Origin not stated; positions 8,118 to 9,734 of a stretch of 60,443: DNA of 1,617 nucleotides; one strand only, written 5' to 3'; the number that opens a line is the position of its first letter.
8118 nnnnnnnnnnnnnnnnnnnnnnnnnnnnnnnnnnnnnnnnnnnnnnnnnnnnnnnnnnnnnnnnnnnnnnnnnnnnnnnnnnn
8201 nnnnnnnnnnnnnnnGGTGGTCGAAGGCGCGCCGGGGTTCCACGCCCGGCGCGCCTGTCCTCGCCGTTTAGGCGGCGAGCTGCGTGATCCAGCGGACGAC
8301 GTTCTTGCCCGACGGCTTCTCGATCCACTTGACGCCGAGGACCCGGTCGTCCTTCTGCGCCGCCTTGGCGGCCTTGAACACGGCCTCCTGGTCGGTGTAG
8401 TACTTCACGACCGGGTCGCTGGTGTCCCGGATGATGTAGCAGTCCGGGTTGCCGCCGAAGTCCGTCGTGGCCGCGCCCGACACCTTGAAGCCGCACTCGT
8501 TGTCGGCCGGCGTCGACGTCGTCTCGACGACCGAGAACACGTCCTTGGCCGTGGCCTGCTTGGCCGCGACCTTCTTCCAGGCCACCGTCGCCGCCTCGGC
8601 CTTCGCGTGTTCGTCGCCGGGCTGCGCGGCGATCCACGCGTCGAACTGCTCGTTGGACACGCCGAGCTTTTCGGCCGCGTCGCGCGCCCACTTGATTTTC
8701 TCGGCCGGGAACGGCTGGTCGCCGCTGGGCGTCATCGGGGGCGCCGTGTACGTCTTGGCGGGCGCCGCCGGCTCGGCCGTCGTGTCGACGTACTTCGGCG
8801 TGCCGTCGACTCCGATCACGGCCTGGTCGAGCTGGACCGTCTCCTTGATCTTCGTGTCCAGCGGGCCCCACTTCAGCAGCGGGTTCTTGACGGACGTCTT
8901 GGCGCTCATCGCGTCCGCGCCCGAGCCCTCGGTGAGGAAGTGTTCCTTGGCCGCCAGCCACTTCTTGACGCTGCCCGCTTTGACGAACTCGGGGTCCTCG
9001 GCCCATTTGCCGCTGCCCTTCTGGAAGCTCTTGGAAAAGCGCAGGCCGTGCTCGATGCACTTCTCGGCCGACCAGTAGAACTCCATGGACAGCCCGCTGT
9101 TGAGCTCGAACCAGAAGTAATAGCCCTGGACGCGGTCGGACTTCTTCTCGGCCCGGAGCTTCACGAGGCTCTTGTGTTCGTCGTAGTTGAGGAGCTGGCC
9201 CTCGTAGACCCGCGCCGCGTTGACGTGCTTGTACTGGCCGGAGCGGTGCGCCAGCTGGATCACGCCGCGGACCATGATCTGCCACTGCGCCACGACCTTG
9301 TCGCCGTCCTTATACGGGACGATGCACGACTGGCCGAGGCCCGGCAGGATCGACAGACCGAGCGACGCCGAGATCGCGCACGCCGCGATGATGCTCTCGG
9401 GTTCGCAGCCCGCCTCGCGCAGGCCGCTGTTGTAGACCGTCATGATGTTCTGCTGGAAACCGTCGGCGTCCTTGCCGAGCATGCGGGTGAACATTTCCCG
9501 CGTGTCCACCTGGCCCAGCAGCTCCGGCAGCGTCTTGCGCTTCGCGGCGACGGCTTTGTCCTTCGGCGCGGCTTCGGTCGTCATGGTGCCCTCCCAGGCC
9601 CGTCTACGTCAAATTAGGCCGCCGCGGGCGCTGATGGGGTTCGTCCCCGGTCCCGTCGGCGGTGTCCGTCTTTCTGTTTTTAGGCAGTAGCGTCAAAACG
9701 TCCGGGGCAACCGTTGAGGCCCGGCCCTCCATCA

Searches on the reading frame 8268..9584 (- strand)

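Call 16: search_protein_families(library=pfam, proteins=[window:8268-9584:-], max_evalue=0.01)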
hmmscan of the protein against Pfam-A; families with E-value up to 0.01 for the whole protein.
window:8268-9584:- (438 aa): 1 family
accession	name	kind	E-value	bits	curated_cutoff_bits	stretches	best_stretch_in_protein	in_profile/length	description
PF03837.19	RecT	-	1.3e-24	87.3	24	1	42-199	2-158/198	RecT family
